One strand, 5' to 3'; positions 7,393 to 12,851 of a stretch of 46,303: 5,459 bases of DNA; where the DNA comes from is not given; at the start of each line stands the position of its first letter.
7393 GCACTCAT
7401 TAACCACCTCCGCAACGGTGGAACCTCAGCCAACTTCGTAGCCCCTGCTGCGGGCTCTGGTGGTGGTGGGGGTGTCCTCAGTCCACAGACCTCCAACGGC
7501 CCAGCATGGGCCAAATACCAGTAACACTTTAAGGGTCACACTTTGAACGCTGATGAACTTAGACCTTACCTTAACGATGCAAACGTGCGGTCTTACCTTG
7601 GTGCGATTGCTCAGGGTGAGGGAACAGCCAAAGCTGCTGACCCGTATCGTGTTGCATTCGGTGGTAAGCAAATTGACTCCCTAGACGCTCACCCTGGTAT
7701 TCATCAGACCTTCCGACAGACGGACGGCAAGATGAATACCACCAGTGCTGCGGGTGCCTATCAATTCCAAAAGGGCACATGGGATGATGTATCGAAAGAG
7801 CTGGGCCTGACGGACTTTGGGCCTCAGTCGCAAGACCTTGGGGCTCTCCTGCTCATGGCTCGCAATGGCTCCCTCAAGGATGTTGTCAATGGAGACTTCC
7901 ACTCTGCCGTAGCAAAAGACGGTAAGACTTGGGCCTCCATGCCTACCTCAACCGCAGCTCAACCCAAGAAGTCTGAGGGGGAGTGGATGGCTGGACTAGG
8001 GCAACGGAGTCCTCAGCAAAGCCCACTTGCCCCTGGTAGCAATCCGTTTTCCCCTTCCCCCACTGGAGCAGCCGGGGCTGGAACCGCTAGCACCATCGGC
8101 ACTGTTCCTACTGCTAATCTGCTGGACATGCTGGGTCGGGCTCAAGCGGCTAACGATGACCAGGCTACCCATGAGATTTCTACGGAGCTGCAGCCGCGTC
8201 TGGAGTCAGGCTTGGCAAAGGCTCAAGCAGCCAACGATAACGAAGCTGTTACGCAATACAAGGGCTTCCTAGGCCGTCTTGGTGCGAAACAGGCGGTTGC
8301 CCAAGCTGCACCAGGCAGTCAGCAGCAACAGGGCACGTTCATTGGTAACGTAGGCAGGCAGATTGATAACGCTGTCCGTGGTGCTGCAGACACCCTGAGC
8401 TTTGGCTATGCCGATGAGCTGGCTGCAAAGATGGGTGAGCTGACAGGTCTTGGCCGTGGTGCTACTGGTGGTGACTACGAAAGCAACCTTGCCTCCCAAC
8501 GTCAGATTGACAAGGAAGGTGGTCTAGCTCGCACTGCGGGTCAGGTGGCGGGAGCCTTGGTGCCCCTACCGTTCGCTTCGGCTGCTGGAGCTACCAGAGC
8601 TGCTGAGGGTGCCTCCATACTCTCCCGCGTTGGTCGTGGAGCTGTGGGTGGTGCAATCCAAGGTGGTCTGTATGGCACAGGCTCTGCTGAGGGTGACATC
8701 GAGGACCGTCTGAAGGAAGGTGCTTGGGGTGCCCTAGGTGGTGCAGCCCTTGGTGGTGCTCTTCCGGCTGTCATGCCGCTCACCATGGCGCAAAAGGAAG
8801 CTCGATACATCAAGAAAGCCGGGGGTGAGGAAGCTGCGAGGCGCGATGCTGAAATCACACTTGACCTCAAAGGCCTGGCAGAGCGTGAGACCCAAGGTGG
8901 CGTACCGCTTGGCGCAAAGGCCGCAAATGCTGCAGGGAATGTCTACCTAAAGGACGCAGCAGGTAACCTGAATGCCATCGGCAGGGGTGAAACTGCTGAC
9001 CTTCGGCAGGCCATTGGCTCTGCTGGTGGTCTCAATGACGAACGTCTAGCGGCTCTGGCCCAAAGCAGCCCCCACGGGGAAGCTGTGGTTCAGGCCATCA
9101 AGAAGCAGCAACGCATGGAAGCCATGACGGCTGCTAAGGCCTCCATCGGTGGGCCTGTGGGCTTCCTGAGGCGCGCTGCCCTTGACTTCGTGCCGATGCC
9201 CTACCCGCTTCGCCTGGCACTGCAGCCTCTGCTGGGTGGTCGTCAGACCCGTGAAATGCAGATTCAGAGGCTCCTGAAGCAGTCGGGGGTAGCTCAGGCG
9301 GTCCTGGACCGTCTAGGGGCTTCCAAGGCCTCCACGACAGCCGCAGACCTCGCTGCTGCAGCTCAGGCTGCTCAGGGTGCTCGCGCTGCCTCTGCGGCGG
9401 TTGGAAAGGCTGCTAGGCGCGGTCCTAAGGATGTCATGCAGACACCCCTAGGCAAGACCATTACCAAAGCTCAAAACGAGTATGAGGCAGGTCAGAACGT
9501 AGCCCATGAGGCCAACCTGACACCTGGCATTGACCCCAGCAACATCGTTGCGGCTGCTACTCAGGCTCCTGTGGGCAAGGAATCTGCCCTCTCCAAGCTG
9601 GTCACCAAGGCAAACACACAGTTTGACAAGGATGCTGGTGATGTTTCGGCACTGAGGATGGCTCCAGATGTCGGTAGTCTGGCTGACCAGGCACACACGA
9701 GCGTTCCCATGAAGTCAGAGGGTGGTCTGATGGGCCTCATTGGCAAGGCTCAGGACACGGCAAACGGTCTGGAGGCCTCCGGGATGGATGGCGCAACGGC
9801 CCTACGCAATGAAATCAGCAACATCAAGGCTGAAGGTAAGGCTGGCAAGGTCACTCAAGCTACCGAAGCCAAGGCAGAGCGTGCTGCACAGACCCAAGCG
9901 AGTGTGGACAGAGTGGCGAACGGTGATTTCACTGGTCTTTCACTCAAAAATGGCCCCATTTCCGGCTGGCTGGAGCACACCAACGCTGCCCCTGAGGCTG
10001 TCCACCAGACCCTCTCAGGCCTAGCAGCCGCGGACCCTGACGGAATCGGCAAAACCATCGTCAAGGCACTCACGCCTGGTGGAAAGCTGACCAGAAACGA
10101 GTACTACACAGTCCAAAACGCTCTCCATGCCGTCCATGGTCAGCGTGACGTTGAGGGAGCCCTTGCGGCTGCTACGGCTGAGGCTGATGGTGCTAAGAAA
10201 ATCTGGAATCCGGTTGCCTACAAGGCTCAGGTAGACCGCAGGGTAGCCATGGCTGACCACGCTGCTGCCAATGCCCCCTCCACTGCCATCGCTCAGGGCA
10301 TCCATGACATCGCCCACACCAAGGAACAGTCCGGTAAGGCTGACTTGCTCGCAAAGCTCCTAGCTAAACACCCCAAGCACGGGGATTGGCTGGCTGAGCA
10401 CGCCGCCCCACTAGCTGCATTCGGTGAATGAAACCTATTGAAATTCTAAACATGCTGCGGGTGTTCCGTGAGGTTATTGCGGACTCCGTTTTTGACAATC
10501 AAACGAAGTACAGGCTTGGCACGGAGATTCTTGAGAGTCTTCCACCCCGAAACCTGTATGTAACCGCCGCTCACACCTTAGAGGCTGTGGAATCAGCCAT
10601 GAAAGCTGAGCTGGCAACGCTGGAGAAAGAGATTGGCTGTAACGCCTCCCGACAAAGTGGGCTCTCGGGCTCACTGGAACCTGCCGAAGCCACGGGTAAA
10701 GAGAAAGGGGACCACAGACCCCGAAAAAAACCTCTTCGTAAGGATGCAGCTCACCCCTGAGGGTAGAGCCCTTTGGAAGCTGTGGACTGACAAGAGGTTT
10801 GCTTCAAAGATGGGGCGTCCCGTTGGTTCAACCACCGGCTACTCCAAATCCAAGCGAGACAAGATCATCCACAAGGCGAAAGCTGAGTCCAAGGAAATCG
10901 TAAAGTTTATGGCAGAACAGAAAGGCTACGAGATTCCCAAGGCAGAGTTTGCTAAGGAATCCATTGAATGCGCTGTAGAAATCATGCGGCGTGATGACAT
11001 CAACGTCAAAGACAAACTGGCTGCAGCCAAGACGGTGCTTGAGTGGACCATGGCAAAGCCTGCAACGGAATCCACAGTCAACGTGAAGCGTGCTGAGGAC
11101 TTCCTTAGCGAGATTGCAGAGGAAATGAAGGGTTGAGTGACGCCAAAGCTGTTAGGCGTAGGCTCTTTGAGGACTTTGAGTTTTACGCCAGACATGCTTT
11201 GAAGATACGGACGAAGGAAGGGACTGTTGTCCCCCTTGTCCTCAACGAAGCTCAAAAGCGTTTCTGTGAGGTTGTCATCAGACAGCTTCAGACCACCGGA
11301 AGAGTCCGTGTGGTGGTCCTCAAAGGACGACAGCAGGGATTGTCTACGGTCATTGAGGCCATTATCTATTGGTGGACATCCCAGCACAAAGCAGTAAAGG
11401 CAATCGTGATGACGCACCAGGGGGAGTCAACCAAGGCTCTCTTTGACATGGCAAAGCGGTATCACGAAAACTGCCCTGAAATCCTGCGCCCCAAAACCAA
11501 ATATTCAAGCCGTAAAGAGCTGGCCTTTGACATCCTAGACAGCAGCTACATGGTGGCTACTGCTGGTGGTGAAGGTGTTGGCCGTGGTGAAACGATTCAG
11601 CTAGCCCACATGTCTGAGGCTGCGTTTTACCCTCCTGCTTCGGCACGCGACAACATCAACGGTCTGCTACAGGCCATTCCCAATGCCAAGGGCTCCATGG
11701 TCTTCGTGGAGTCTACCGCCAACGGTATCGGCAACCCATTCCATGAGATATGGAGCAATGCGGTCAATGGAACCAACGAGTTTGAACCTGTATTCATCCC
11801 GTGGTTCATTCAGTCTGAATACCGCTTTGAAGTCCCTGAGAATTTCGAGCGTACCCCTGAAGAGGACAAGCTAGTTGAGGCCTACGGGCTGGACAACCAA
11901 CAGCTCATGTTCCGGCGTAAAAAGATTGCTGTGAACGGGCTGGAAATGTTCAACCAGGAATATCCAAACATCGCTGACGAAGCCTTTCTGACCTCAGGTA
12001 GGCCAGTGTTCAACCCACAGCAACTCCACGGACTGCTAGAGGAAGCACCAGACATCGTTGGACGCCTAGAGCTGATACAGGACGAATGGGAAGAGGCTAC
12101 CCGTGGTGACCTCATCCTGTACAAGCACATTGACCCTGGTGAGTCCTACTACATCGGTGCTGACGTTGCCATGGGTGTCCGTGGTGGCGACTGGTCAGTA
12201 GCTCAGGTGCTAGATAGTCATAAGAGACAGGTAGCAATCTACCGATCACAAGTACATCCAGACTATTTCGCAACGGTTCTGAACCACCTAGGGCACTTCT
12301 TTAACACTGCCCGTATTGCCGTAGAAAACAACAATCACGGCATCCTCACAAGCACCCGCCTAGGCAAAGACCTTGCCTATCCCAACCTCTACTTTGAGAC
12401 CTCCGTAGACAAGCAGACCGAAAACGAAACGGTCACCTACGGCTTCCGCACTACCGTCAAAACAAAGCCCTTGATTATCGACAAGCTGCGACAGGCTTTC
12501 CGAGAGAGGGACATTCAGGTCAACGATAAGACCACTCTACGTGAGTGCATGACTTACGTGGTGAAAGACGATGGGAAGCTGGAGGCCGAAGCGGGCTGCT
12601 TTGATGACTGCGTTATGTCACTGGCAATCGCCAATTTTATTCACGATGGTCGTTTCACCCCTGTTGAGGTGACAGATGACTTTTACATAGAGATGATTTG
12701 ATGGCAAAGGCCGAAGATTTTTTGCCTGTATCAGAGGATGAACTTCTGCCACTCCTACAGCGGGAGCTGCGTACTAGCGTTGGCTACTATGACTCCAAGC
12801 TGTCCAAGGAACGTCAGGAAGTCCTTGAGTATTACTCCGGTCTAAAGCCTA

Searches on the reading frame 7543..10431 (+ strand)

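Call 10: search_protein_families(library=phrogs, proteins=[window:7543-10431:+], max_evalue=0.001)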
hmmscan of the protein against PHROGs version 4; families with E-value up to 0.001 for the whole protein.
window:7543-10431:+ (962 aa): 5 families
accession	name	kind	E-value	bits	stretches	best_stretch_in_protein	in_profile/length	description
phrog_17230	-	tail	3.3e-48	165.7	1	3-151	360-509/580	tail fiber protein/ lysozyme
phrog_90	-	lysis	1.3e-26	93.6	1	13-142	654-791/1168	endolysin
phrog_5880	-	unknown function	4.4e-17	63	1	250-635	30-342/661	-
phrog_28672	-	other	1.9e-15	57.4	1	2-141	3-140/397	metallo-endopeptidase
phrog_17029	-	unknown function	6.8e-09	36.7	1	62-140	67-145/241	-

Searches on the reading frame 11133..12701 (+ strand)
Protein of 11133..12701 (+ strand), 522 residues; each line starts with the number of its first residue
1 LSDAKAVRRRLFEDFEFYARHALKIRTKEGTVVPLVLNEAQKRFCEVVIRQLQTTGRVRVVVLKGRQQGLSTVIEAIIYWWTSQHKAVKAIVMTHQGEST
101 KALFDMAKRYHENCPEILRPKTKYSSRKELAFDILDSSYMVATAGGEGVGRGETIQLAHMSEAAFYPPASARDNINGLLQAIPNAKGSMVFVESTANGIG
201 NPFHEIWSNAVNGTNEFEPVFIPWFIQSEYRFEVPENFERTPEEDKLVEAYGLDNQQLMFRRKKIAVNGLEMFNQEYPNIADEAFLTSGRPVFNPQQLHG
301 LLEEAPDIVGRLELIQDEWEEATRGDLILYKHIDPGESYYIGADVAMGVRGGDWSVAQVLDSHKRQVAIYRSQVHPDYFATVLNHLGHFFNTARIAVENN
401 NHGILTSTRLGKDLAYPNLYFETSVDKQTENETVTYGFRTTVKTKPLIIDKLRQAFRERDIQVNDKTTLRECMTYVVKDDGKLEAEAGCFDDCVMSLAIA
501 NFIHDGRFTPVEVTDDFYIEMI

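Call 10: search_protein_families(library=phrogs, proteins=[window:11133-12701:+], max_evalue=0.001)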
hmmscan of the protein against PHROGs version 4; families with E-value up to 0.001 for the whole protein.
window:11133-12701:+ (522 aa): 7 families
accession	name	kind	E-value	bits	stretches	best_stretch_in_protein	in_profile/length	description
phrog_2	-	head and packaging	1.1e-26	94.8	1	27-503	257-593/807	terminase large subunit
phrog_38407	-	unknown function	1.1e-26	94.7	1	326-503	169-347/370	-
phrog_24361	-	head and packaging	4e-24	86.2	1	370-501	4-135/162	terminase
phrog_5989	-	head and packaging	1.5e-09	38.4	1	17-165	123-262/347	terminase large subunit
phrog_26724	-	unknown function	1.1e-05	26.1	1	20-199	18-186/192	-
phrog_9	-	head and packaging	1.2e-05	25.3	1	34-207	199-372/812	terminase large subunit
phrog_36964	-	head and packaging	1.6e-05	24.1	0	71-210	435-571/890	terminase large subunit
